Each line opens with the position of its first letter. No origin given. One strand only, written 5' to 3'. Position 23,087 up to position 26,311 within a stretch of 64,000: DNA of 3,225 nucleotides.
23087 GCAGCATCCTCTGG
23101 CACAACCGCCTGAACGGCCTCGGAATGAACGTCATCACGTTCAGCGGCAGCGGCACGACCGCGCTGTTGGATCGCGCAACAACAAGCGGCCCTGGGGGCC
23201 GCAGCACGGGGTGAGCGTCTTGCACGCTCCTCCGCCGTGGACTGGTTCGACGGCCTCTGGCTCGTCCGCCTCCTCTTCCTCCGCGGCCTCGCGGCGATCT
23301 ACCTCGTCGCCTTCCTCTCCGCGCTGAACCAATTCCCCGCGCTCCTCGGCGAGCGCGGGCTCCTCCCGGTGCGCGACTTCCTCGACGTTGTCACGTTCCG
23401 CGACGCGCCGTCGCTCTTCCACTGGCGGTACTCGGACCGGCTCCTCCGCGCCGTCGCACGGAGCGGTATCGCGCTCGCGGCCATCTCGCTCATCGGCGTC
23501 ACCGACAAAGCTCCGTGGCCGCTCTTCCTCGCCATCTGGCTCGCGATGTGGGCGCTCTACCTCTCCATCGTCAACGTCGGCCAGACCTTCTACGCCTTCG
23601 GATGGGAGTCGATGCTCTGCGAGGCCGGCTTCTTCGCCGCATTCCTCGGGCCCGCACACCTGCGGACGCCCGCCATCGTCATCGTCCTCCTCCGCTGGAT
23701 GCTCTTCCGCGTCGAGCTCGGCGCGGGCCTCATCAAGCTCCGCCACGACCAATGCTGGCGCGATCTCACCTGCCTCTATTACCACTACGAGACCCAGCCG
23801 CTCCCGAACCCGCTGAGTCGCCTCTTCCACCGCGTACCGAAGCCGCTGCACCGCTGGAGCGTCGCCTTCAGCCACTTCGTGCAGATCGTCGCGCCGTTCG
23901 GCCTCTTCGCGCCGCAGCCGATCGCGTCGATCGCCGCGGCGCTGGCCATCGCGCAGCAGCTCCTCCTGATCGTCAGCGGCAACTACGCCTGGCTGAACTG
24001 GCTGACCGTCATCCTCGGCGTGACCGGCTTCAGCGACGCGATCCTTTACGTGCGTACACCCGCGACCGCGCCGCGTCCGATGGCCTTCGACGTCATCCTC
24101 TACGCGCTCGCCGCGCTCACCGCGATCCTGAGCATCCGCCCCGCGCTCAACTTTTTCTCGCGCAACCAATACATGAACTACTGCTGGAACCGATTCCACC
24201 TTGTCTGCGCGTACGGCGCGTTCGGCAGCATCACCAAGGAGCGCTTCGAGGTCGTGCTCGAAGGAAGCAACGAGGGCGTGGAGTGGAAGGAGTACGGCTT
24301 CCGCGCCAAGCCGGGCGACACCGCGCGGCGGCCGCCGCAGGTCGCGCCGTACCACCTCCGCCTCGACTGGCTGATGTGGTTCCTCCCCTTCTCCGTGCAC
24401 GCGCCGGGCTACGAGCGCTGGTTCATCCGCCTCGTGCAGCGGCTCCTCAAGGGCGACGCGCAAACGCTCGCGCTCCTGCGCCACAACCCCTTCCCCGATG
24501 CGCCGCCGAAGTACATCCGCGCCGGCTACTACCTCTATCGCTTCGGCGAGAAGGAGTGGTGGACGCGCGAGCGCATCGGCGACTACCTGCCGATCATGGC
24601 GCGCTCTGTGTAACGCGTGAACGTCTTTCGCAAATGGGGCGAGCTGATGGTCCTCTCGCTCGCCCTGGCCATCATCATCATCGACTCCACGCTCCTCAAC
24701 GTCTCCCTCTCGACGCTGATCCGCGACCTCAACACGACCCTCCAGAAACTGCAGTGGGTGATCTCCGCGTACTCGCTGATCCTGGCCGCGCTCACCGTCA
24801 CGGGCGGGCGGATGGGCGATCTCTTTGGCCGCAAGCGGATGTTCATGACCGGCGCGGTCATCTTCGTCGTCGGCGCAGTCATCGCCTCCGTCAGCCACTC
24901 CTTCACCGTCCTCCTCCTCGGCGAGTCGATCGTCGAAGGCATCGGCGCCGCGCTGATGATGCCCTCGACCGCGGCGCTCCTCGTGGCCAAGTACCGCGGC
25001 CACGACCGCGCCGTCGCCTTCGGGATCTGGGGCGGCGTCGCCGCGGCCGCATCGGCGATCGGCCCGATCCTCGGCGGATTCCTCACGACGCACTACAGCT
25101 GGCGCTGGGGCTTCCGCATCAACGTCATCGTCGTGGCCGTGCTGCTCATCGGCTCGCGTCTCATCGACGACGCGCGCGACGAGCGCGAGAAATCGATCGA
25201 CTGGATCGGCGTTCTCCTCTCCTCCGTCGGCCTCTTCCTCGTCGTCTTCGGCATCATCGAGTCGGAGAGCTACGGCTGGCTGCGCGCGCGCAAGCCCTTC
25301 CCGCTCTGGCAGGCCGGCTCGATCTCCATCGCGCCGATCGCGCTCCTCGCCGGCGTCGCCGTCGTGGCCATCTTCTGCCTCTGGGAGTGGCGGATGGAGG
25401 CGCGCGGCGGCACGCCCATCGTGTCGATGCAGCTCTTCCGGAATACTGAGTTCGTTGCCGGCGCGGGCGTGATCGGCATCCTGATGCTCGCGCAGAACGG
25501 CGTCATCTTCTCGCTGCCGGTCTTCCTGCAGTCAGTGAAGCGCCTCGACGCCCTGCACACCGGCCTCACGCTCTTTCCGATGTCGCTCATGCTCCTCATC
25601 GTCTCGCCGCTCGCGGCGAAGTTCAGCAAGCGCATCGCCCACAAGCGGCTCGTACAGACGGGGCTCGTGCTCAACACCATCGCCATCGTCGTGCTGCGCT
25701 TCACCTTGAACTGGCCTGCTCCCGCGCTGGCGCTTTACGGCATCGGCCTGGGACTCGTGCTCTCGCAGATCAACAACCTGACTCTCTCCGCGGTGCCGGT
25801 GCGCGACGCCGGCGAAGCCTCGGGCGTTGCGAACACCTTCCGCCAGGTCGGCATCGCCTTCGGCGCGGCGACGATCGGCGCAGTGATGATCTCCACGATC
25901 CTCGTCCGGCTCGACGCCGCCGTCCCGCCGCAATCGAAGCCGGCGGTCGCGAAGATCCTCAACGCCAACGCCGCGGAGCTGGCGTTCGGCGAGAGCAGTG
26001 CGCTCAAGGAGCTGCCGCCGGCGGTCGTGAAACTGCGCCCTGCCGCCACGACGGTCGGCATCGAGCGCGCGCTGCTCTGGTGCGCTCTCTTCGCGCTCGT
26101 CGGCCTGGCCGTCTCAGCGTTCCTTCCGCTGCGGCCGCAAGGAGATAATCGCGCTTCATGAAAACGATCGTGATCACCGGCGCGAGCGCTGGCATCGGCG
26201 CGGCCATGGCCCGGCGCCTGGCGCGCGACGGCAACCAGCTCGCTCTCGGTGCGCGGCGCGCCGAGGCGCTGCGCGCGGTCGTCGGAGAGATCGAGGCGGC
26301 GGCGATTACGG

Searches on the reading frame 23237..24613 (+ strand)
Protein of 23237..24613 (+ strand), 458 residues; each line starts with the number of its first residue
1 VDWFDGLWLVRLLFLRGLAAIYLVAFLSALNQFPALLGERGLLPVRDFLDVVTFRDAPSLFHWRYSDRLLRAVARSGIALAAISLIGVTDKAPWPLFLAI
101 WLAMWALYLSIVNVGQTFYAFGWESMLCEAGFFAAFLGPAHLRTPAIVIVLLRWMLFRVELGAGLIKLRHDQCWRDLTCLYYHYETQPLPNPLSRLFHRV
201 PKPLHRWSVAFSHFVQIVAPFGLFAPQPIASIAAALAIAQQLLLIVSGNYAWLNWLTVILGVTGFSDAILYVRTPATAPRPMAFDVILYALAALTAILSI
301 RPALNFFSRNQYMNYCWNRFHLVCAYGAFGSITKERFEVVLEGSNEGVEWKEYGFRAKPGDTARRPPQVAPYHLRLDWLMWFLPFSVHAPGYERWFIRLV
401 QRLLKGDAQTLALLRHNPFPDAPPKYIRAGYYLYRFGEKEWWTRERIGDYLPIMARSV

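Call 42: search_protein_families(library=pfam, proteins=[window:23237-24613:+], max_evalue=0.0001)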
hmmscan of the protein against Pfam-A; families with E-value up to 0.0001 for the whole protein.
window:23237-24613:+ (458 aa): 2 families
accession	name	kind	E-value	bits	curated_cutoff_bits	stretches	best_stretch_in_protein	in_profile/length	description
PF06762.20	LMF1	-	1.4e-56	191.5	27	1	119-270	1-161/163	Lipase maturation factor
PF25179.1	LMF1_C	-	8.2e-45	152.7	34.2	1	322-452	1-139/139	Lipase maturation factor C-terminal domain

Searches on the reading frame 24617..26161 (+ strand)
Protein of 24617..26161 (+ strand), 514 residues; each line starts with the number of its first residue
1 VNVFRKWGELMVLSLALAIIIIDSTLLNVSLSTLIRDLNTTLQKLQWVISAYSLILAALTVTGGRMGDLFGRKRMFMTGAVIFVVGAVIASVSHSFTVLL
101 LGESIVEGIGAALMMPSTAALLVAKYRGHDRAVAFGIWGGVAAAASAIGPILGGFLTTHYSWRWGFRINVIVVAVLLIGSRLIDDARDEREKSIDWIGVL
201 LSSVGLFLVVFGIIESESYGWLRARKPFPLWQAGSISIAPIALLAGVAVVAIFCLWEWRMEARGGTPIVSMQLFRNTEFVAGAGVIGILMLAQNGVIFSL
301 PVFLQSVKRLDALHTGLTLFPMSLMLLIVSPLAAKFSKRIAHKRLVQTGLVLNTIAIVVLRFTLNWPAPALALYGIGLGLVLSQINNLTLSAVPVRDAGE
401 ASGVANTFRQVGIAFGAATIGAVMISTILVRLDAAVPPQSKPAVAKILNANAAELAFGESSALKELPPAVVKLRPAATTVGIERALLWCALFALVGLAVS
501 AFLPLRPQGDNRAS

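Call 42: search_protein_families(library=pfam, proteins=[window:24617-26161:+], max_evalue=0.0001)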
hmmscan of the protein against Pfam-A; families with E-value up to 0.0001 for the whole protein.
window:24617-26161:+ (514 aa): 4 families
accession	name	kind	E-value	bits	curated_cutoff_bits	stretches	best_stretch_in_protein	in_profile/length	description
PF07690.21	MFS_1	-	2e-49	168.8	33.4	1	13-417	1-347/347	Major Facilitator Superfamily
PF06609.19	TRI12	-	5.9e-08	32.1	23.2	1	59-291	94-323/599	Fungal trichothecene efflux pump (TRI12)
PF00083.30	Sugar_tr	-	6.2e-06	25.8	22.3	1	43-113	46-118/452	Sugar (and other) transporter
PF05977.19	MFS_3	-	8.8e-06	24.9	27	1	26-177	28-183/524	Transmembrane secretion effector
